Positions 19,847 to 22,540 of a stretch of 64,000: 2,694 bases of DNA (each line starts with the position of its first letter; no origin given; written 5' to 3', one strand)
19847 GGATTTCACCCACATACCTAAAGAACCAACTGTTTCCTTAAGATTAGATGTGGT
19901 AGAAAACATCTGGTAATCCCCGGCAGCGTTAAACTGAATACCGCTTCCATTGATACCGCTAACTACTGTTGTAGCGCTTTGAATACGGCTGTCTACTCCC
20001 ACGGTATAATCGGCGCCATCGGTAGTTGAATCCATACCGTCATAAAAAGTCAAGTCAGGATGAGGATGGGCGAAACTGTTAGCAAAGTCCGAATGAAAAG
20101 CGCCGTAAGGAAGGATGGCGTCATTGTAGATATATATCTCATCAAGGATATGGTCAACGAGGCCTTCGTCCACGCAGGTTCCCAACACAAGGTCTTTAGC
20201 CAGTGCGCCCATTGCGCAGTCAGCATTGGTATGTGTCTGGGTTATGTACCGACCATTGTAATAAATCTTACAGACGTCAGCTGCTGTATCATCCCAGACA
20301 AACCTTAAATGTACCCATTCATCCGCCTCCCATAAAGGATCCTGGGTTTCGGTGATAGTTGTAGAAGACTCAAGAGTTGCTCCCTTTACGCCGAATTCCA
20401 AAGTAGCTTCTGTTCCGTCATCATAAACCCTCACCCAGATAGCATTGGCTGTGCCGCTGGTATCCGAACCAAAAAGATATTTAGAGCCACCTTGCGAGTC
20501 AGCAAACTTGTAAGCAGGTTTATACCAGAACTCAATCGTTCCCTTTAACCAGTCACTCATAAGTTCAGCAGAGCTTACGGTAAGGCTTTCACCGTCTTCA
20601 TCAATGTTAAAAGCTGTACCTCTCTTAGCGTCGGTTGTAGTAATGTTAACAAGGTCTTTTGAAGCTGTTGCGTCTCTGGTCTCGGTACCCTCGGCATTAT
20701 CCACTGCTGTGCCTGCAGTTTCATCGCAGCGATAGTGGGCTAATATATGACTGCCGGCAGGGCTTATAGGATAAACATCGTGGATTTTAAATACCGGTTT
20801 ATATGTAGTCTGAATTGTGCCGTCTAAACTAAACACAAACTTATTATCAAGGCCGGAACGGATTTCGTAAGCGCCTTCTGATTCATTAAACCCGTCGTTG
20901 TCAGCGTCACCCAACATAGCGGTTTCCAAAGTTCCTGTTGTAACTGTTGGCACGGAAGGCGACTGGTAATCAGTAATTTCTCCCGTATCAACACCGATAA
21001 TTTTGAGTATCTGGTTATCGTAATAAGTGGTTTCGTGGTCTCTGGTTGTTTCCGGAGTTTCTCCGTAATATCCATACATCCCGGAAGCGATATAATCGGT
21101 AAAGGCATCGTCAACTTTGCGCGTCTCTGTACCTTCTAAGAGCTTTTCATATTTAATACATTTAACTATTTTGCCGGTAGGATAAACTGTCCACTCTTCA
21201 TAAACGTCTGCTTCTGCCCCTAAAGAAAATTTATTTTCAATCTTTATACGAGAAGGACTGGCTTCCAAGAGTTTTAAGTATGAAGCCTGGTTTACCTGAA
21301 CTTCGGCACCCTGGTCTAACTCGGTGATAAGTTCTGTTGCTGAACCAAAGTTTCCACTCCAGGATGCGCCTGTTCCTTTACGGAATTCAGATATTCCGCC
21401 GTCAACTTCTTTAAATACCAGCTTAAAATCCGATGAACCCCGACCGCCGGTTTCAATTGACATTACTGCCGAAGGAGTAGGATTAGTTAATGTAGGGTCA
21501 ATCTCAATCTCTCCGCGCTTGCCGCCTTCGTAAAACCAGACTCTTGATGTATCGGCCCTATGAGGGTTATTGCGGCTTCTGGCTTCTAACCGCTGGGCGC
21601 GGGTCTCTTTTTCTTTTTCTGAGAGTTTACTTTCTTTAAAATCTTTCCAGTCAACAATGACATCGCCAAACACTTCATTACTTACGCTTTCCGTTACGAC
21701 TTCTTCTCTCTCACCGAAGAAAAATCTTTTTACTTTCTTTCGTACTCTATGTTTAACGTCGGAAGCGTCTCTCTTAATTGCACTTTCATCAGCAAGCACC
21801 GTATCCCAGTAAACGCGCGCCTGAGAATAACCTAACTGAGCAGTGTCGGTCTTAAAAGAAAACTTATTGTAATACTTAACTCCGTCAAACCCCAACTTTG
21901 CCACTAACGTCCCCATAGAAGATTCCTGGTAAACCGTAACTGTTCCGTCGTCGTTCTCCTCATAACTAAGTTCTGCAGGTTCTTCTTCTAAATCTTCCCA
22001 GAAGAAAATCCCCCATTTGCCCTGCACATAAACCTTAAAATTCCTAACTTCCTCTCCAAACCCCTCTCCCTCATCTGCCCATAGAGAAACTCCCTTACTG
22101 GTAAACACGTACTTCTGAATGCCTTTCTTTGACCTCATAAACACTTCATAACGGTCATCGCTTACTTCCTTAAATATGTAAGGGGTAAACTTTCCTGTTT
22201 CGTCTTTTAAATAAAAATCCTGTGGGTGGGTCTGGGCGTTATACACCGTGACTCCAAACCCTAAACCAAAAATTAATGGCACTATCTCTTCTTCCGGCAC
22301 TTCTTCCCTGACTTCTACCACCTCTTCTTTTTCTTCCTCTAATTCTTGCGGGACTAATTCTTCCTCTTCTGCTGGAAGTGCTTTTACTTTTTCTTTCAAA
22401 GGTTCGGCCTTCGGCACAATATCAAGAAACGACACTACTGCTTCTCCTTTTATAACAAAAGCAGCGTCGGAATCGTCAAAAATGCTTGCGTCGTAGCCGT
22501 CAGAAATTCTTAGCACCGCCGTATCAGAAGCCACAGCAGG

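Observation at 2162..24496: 22.3-kb uninterrupted ORF encoding a 7,444-aa secreted mosaic protein with no recognisable catalytic or anchoring domain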

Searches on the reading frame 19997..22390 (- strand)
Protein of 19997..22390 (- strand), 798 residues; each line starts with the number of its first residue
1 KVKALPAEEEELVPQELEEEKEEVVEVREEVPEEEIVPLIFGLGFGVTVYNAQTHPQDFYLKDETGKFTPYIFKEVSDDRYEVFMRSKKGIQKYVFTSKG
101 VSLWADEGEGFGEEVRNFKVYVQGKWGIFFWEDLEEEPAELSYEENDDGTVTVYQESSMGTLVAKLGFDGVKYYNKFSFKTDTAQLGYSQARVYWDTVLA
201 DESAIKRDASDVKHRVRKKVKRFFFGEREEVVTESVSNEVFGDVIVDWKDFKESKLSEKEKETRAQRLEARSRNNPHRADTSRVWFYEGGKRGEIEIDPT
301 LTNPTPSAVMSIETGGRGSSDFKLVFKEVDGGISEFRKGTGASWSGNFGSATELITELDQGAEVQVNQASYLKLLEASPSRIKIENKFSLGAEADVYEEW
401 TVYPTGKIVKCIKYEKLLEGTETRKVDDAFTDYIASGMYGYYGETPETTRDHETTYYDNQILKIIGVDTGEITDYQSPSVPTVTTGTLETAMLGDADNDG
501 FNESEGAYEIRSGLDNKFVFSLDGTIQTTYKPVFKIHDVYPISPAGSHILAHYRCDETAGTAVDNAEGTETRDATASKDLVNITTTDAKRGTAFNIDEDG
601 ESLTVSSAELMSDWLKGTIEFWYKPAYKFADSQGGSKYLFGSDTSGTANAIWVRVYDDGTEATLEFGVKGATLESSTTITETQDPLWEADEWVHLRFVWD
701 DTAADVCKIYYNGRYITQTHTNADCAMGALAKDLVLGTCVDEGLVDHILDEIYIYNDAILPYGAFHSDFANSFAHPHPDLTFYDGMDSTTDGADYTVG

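Call 29: search_protein_families(library=ncbifam, proteins=[window:20000-22270:-], max_evalue=0.01)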
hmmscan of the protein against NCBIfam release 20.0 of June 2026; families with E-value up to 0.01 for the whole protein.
window:20000-22270:- (757 aa): 0 families

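Call 49: find_homologous_proteins(query=window:19997-22390:-, max_evalue=0.001)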
Query window:19997-22390:- (798 aa): 3 proteins with E <= 0.001 among 8000 candidates.
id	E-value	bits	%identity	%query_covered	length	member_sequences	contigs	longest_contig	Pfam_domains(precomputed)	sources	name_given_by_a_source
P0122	8.3e-233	793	59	76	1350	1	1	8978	PF10102.15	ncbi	ncbi:MAG: hypothetical protein DRP85_07530, partial [Candidatus Makaraimicrobium thalassicum]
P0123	2.4e-121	425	49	55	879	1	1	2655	PF13385.14,PF02210.32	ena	-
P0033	2.5e-45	173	43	28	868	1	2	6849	PF10102.15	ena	-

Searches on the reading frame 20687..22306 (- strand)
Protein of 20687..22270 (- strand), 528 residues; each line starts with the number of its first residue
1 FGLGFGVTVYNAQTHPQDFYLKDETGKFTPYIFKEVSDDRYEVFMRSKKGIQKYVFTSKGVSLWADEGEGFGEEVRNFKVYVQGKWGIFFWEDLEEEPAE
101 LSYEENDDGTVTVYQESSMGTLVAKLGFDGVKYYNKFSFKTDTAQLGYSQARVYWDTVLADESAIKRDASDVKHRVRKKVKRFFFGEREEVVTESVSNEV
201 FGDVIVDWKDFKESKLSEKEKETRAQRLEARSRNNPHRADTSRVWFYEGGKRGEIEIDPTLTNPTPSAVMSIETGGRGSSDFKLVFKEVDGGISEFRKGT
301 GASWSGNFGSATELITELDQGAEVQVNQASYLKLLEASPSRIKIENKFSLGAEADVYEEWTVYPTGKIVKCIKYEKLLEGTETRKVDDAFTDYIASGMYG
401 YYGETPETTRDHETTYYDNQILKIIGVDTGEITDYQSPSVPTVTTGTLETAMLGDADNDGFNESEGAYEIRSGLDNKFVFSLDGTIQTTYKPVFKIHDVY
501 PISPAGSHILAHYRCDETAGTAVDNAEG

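Call 73: predict_structure(alignment_id=A4)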
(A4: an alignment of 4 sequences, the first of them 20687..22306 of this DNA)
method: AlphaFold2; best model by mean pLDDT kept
length: 540 residues; sequences in the alignment: 4
mean_pLDDT: 32.4   pTM: 0.23
mean pLDDT of the five models: 32.4, 30.8, 30.4, 29.8, 29.0
residues with pLDDT >= 90: 0; 70-90: 0; 50-70: 8; < 50: 532
segments of 3 or more residues with pLDDT < 50: 1-115, 120-125, 130-228, 231-540
pLDDT, mean of each block of 10 residues (from residue 1): 28 25 27 35 35 41 39 33 30 28 35 49 48 44 35 37 31 29 29 26 22 26 41 42 33 30 30 26 28 32 25 26 29 30 37 41 44 38 40 28 24 26 28 27 25 29 34 35 34 31 33 30 32 32
secondary structure, 60 per line:
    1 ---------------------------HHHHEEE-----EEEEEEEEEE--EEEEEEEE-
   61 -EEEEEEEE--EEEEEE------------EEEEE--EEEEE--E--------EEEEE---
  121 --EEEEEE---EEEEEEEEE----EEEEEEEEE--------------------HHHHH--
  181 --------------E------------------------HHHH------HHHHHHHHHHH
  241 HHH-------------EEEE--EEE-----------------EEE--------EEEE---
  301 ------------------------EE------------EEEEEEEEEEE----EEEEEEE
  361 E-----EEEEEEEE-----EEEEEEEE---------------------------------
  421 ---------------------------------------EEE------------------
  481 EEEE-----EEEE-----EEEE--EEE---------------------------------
elements in order: H28-31 E32-34 E40-49 E52-59 E62-69 E72-77 E90-94 E97-101 E113-117 E123-128 E132-140 E145-153 H174-178 H220-223 H230-243 E257-260 E263-265 E283-285 E294-297 E339-349 E354-361 E367-374 E380-387 E460-462 E481-484 E490-493 E499-502 E505-507

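Call 76: search_solved_structures(query=A5, max_evalue=10)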
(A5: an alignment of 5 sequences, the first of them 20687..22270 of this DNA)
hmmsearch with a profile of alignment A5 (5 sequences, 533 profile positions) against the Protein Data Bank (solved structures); distinct sequences matched with E-value up to 10: 0.

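Call 89: search_protein_families(library=pfam, proteins=[window:20687-22270:-], max_evalue=1)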
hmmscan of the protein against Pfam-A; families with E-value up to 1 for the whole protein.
window:20687-22270:- (528 aa): 0 families
